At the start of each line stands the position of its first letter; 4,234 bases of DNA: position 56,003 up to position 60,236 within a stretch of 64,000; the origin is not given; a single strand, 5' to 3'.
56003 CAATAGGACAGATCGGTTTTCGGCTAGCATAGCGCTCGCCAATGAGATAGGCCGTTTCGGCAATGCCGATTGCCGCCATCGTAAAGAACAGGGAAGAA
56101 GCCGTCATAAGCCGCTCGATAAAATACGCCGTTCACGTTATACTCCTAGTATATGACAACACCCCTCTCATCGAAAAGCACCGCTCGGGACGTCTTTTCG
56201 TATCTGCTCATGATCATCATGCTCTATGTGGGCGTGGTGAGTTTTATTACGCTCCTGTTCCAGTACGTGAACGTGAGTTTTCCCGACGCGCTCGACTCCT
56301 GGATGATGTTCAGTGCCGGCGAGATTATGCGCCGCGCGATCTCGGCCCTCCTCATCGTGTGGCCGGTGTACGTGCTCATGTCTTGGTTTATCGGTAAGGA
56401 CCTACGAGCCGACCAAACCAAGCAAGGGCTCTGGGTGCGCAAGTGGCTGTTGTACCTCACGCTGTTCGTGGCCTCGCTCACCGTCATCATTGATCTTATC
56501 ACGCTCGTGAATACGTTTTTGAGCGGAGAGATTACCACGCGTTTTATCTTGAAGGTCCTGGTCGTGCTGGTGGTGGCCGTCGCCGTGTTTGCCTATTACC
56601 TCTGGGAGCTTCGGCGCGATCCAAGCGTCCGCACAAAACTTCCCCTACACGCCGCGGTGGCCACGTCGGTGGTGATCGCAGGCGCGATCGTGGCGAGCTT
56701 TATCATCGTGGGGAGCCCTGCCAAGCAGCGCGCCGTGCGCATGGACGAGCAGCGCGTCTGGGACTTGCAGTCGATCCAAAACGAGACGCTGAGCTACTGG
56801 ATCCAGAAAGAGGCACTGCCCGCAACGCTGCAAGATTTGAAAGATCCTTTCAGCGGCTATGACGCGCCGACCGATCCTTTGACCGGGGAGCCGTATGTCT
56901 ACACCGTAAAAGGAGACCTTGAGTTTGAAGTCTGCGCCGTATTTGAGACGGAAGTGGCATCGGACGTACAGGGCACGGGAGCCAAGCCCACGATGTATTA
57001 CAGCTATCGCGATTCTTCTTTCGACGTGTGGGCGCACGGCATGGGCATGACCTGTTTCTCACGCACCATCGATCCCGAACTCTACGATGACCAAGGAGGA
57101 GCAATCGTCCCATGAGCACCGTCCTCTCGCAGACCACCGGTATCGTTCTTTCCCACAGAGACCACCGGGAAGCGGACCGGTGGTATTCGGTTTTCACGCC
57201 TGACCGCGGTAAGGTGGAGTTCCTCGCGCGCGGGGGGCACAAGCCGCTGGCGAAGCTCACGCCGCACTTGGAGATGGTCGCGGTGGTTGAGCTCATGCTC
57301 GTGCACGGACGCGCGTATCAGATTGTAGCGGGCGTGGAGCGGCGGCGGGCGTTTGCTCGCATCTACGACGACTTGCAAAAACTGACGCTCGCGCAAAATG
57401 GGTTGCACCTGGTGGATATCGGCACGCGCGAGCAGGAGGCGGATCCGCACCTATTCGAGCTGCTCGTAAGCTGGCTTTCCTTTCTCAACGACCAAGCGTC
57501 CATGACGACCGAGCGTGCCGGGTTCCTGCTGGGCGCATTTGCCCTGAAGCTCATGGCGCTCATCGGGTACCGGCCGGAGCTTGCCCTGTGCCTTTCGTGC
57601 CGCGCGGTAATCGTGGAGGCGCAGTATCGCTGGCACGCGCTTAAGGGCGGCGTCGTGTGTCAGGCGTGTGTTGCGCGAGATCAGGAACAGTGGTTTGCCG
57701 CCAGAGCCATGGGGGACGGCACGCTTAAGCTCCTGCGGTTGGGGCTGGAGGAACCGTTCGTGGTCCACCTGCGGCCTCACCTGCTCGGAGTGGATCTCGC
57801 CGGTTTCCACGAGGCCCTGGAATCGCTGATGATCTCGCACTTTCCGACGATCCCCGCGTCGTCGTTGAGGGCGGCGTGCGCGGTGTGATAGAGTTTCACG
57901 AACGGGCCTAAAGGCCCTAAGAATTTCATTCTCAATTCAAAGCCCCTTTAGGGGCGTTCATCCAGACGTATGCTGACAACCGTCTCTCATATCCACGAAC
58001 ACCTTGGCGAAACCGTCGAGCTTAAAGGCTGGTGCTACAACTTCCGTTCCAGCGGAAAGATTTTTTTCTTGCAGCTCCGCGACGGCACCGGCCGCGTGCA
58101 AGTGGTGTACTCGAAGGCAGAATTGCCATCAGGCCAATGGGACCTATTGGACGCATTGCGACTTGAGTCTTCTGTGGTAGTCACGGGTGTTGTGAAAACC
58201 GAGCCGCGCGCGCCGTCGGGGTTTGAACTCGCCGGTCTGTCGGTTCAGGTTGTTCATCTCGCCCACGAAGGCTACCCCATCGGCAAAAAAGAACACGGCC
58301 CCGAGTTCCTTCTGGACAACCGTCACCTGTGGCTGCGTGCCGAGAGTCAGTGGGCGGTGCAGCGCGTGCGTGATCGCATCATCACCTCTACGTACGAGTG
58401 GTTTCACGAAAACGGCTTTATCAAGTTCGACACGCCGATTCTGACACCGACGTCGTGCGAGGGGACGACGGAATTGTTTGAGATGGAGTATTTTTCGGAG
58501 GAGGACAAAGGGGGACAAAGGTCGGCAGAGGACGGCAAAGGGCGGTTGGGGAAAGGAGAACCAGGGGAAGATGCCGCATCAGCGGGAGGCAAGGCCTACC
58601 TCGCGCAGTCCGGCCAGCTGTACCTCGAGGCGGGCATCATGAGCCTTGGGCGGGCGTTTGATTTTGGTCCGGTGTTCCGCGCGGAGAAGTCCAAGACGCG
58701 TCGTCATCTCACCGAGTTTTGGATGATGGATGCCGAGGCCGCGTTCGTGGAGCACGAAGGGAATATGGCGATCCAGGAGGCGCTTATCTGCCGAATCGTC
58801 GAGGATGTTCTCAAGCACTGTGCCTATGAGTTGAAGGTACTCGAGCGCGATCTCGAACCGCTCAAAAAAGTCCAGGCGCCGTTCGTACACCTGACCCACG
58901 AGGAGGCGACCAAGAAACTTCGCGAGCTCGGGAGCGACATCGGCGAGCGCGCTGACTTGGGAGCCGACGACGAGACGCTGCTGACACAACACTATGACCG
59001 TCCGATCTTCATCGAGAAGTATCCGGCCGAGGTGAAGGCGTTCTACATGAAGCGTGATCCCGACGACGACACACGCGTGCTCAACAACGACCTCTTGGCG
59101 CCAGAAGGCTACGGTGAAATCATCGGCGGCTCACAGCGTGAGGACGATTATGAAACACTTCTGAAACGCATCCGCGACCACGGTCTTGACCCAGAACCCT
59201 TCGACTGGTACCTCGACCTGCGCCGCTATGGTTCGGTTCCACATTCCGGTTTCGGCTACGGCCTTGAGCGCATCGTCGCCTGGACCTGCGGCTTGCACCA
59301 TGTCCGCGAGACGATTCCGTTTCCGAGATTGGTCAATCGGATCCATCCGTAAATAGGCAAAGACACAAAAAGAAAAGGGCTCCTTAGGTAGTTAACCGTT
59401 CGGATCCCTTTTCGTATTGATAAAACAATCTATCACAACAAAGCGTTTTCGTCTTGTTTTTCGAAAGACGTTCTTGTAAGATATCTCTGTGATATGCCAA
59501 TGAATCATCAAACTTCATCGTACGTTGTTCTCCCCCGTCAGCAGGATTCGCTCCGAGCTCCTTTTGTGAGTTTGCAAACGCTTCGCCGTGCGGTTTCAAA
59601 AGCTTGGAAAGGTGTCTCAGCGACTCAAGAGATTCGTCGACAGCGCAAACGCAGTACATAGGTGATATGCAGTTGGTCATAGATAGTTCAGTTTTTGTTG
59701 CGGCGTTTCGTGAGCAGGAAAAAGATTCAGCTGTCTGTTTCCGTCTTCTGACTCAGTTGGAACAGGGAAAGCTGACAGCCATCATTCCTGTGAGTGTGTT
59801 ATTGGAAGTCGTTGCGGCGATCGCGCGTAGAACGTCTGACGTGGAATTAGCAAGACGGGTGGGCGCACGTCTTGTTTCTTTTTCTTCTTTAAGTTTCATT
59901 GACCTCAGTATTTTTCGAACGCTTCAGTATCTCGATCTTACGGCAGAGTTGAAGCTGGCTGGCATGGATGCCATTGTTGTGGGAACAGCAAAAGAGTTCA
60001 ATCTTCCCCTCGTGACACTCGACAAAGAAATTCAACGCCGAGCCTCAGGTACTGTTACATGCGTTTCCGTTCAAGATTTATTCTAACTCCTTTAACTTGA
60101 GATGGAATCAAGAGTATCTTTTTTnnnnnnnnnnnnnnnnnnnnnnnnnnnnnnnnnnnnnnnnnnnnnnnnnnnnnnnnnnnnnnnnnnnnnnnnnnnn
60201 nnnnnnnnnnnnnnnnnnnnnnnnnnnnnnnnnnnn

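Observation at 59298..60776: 1.4-kb low-GC islet carrying a PIN-toxin module, integrated at the 3' end of asnS with duplication of the gene end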

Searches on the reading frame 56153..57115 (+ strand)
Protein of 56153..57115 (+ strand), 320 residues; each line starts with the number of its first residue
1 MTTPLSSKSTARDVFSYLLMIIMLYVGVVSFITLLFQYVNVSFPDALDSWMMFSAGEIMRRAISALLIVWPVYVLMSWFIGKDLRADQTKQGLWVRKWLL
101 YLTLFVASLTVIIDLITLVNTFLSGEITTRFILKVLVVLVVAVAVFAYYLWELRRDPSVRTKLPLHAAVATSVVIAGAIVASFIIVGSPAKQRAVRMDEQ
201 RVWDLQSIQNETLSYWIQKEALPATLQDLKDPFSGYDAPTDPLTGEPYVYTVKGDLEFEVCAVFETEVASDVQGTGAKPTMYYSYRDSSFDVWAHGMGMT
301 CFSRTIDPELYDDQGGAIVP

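Call 75: search_protein_families(library=pfam, proteins=[window:56153-57115:+], max_evalue=0.01)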
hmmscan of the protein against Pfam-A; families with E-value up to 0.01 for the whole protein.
window:56153-57115:+ (320 aa): 1 family
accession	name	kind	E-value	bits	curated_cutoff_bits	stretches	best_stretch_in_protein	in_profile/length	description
PF18920.5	DUF5671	-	3.8e-19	69.3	28.4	1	13-148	1-131/132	Domain of unknown function (DUF5671)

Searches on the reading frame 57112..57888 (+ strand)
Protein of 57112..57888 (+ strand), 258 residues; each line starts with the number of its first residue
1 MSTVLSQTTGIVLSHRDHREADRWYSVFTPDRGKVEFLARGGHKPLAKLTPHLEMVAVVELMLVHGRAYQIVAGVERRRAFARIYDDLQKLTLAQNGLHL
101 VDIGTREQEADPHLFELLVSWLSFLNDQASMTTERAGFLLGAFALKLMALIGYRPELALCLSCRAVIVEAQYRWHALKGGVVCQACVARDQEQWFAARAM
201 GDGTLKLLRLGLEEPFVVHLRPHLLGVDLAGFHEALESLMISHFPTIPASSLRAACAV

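Call 5: search_protein_families(library=pfam, proteins=[window:57112-57888:+], max_evalue=0.01)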
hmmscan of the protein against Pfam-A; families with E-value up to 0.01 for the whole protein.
window:57112-57888:+ (258 aa): 2 families
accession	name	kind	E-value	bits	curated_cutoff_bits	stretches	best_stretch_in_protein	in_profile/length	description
PF02565.21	RecO_C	-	7.9e-16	58.6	22.1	1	86-193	2-104/157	Recombination protein O C terminal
PF11967.14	RecO_N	-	2.7e-14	53.4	27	1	5-71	3-70/80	Recombination protein O N terminal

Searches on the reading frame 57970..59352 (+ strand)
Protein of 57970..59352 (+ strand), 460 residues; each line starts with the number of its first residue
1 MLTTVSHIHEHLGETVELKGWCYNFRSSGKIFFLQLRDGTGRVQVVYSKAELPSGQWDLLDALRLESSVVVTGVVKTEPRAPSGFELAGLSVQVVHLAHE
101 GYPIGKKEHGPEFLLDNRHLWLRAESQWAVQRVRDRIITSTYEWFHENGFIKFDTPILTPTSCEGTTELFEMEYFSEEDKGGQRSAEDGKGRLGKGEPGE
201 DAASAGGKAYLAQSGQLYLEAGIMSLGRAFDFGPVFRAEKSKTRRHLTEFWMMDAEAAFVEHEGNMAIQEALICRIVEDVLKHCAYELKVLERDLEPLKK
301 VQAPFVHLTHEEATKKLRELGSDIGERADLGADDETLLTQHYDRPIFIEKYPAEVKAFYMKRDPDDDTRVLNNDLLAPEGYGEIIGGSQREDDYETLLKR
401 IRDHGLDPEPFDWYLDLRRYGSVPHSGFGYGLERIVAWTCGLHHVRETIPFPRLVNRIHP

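Call 5: search_protein_families(library=pfam, proteins=[window:57970-59352:+], max_evalue=0.01)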
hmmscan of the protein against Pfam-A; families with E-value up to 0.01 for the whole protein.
window:57970-59352:+ (460 aa): 2 families
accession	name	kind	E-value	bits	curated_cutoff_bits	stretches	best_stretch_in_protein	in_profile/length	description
PF00152.25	tRNA-synt_2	-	6.4e-69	232.8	25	1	112-453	3-306/308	tRNA synthetases class II (D, K and N)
PF01336.31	tRNA_anti-codon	-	1.8e-13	50.7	27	1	16-92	1-72/75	OB-fold nucleic acid binding domain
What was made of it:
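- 57970..59352 (+): asnS (asparagine--tRNA ligase, 460 aa), intact, core-type composition (GC3 0.71). Pfam tRNA-synt_2 and OB fold (call 5).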

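Call 7: find_related_loci(query=window:57970-59352:+, collection=genome_contigs, flank=8000)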
Query window:57970-59352:+ (460 aa) in genome_contigs; peptide patterns used: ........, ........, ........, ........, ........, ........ (x = any residue, [..] = any of these).
600 stretches matched a pattern (row limit reached: there are more); 599 encode a relative of the query (tblastn E <= 1e-3); the best 80 are kept; 80 distinct loci.
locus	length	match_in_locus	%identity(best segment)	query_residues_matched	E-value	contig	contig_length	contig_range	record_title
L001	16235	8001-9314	79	4-460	0e+0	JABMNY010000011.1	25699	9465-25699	MAG: Candidatus Uhrbacteria bacterium isolate bin.153 k141_1000197, whole genome shotgun sequence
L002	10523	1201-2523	72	3-460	0e+0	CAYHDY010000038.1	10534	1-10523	MAG TPA_asm: uncultured Gammaproteobacteria bacterium isolate ERP119702_co1_211 genome assembly, contig: NODE_8326_lengt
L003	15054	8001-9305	74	2-460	0e+0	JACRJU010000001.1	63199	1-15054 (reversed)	MAG: Candidatus Uhrbacteria bacterium isolate NC_groundwater_1837_Pr3_B-0.1um_51_51 SR-2_scaffold_141_74308, whole genom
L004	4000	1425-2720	71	1-460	0e+0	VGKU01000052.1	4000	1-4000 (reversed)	MAG: Candidatus Parcubacteria bacterium isolate M_DeepCast_50m_m2_233 M_DeepCast_50m_m2_233_Ga0194121_10039819, whole ge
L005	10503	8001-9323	70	1-460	0e+0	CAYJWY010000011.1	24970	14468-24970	MAG TPA_asm: uncultured Gammaproteobacteria bacterium isolate ERP125453_co1_482 genome assembly, contig: NODE_1791_lengt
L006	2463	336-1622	70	3-460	0e+0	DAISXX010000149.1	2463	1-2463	MAG TPA_asm: Patescibacteria group bacterium isolate CTOTU9708 NODE_6673_length_2463_cov_6.328073, whole genome shotgun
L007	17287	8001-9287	70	3-460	0e+0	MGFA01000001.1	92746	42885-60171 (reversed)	MAG: Candidatus Uhrbacteria bacterium RIFOXYB12_FULL_58_10 rifoxyb3_full_scaffold_101, whole genome shotgun sequence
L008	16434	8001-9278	68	5-460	0e+0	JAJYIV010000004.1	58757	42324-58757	MAG: bacterium isolate DBS2-1.bin133 NODE_852_length_58757_cov_1.923111, whole genome shotgun sequence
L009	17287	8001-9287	69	3-460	0e+0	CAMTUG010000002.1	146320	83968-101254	MAG: uncultured Parcubacteria group bacterium isolate G01_MAG_00004 genome assembly, contig: G01_MAG_00004_000000000003,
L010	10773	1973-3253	66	5-460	0e+0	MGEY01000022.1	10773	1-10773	MAG: Candidatus Uhrbacteria bacterium RIFOXYA2_FULL_40_9 rifoxya2_full_scaffold_2470, whole genome shotgun sequence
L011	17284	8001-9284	69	3-460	0e+0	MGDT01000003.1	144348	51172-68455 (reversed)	MAG: Candidatus Uhrbacteria bacterium RIFCSPHIGHO2_01_FULL_63_20 rifcsphigho2_01_scaffold_2148, whole genome shotgun seq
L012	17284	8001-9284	66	3-460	0e+0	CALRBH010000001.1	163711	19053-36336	MAG: Candidatus Uhrbacteria bacterium RIFOXYB12_FULL_58_10 isolate ZH-03nov15-118 genome assembly, contig: ZH-3nov15-C14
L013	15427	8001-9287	64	3-460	0e+0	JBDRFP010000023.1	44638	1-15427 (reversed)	MAG: bacterium isolate MEGAHIT-group-1.379 k141_11939929, whole genome shotgun sequence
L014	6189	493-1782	65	1-460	0e+0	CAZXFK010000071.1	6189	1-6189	MAG TPA_asm: uncultured Gammaproteobacteria bacterium isolate SRP278314_co2_137 genome assembly, contig: NODE_18367_leng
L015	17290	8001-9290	64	1-460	0e+0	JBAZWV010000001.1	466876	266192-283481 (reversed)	MAG: Patescibacteria group bacterium isolate SO_2017_GW1_40 NODE_131_length_466876_cov_1.383163_OW334_2017, whole genome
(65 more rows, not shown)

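Call 20: find_encoding_contigs(protein=window:57970-59352:+, flank=10000, max_places=10)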
Protein window:57970-59352:+ (460 aa): no gene with exactly this product is on record in the collection.

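Call 72: list_cluster_members(proteins=[window:57970-59352:+, window:59667-60086:+, window:59494-59661:+])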
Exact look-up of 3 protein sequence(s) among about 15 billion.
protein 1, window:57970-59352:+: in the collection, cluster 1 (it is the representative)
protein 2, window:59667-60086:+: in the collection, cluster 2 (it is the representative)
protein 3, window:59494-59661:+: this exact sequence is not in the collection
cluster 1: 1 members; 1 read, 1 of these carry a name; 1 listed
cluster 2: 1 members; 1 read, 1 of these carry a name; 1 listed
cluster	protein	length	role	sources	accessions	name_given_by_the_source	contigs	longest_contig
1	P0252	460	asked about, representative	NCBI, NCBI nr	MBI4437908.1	asparagine--tRNA ligase [Candidatus Uhrbacteria bacterium]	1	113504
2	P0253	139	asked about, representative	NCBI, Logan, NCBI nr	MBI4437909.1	PIN domain-containing protein [Candidatus Uhrbacteria bacterium]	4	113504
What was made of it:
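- Tried and rejected: The asnS 90% cluster has a single member (call 72).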

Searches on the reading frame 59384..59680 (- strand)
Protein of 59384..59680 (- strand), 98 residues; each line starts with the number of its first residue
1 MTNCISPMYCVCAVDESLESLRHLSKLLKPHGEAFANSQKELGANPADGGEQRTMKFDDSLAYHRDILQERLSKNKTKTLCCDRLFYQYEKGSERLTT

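Call 5: search_protein_families(library=pfam, proteins=[window:59384-59680:-], max_evalue=0.01)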
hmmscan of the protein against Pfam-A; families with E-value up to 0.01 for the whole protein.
window:59384-59680:- (98 aa): 0 families

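Call 25: search_protein_families(library=ncbifam, proteins=[window:59384-59680:-], max_evalue=1)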
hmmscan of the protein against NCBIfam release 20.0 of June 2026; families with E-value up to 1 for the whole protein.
window:59384-59680:- (98 aa): 0 families

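Call 26: search_protein_families(library=pfam, proteins=[window:59384-59680:-], max_evalue=10)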
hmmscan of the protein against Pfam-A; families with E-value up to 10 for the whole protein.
window:59384-59680:- (98 aa): 1 family
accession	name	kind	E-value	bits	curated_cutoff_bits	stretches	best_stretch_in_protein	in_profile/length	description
PF10463.15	Peptidase_U49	-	0.18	11.9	23.9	1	17-80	7-70/202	Peptidase U49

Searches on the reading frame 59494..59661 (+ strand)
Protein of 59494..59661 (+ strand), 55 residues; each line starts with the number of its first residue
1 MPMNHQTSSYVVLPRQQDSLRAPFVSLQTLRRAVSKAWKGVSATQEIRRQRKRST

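Call 5: search_protein_families(library=pfam, proteins=[window:59494-59661:+], max_evalue=0.01)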
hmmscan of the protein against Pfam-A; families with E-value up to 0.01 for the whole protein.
window:59494-59661:+ (55 aa): 0 families

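Call 25: search_protein_families(library=ncbifam, proteins=[window:59494-59661:+], max_evalue=1)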
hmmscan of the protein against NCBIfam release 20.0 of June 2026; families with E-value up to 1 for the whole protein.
window:59494-59661:+ (55 aa): 0 families

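Call 26: search_protein_families(library=pfam, proteins=[window:59494-59661:+], max_evalue=10)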
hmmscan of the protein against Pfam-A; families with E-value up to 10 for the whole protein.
window:59494-59661:+ (55 aa): 0 families

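Call 60: search_solved_structures(query=A3, max_evalue=10, show_alignments=2)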
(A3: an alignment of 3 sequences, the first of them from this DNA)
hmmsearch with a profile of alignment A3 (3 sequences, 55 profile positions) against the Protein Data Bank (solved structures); distinct sequences matched with E-value up to 10: 0.
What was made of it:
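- On VapBC type II toxin-antitoxin: It has no Pfam, NCBIfam or PDB match (calls 5, 25, 26, 60) and is not annotated in the NCBI record (call 72).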

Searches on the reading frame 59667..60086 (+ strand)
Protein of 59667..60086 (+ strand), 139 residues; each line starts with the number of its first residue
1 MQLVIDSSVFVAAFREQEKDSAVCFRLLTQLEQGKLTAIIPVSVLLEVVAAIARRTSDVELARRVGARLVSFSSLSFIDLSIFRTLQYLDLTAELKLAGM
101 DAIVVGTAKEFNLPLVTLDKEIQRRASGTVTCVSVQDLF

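Call 5: search_protein_families(library=pfam, proteins=[window:59667-60086:+], max_evalue=0.01)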
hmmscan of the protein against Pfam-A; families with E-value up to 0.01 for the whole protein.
window:59667-60086:+ (139 aa): 2 families
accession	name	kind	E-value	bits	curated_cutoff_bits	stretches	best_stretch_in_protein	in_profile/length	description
PF01850.27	PIN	-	3.4e-14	53.9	23.6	1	4-126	2-118/120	PIN domain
PF13470.12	PIN_3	-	4.2e-05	24.8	27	1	3-73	2-71/115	PIN domain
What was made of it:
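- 59453..60087 (+): orf55-PIN cassette with ~40 nt of conserved upstream sequence: orf55 59494-59661 (putative antitoxin), PIN 59667-60086 (VapC-like). PIN Pfam E = 3.4e-14 (call 5).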

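Call 21: find_encoding_contigs(protein=window:59667-60086:+, flank=10000, max_places=10)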
Protein window:59667-60086:+ (139 aa): 4 contigs read that carry it; 4 places shown.
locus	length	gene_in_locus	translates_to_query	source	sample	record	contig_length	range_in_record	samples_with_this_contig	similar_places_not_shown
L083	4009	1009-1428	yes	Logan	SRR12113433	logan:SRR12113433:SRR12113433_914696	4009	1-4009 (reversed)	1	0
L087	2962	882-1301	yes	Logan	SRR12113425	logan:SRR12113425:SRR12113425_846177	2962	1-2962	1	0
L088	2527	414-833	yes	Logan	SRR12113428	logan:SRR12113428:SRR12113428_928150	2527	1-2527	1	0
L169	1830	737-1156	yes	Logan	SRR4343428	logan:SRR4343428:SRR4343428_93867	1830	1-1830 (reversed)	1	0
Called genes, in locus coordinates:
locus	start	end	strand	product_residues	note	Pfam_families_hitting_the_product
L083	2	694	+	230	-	?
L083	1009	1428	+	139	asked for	PF01850:PIN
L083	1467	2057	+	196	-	-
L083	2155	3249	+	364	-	PF01820:Dala_Dala_lig_N, PF02222:ATP-grasp (weak), PF07478:Dala_Dala_lig_C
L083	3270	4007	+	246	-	?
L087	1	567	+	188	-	?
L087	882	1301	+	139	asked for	PF01850:PIN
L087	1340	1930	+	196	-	-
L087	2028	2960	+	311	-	?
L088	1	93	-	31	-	?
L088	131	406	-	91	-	-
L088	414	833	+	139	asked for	PF01850:PIN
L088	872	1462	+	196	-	-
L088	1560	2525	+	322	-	?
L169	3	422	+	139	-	?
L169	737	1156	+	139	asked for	PF01850:PIN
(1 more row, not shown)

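Call 25: search_protein_families(library=ncbifam, proteins=[window:59667-60086:+], max_evalue=1)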
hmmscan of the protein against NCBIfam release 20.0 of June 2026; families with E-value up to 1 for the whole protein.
window:59667-60086:+ (139 aa): 1 family
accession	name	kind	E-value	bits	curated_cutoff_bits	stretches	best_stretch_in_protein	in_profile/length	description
NF047959.1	TA_toxin_VapC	equivalog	0.0005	20.2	80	1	4-121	2-115/125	type II toxin-antitoxin system VapC family toxin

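Call 46: find_related_loci(query=window:59667-60086:+, collection=viral_contigs, flank=5000)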
Query window:59667-60086:+ (139 aa) in viral_contigs; peptide patterns used: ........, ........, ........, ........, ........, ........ (x = any residue, [..] = any of these).
43 stretches matched a pattern, but none encodes a relative of the query by tblastn (E <= 1e-3).

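Call 59: search_solved_structures(query=window:59667-60086:+, max_evalue=0.01, show_alignments=1)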
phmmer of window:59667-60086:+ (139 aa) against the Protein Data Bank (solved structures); distinct sequences matched with E-value up to 0.01: 0.
